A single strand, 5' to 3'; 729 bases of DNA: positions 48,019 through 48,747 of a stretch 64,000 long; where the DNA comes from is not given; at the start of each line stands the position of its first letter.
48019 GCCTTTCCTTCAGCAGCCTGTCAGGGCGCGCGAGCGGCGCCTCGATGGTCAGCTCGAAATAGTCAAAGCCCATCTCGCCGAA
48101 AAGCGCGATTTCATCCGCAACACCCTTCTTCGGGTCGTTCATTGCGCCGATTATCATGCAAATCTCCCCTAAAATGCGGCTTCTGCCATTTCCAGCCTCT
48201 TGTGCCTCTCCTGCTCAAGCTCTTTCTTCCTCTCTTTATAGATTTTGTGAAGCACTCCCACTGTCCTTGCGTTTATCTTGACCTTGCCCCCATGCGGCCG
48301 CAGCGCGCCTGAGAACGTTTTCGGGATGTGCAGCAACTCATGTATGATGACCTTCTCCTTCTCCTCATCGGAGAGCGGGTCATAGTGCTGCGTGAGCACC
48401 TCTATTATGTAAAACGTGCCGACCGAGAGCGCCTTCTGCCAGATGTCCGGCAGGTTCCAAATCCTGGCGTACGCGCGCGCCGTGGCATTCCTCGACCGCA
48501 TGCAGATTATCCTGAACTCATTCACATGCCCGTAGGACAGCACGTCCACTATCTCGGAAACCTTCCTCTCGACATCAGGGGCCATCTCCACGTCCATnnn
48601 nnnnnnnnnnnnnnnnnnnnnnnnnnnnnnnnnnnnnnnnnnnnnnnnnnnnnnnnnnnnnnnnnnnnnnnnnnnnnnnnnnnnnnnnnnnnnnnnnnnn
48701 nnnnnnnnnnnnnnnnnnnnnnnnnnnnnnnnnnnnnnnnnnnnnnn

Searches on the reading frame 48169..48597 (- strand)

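Call 8: search_protein_families(library=pfam, proteins=[window:48169-48597:-])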
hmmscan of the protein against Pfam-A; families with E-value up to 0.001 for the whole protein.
window:48169-48597:- (142 aa): 1 family
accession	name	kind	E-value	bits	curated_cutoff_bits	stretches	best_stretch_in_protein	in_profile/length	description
PF18894.6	PhageMetallopep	-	2.9e-20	73.1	23.7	1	2-103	2-111/134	Putative phage metallopeptidase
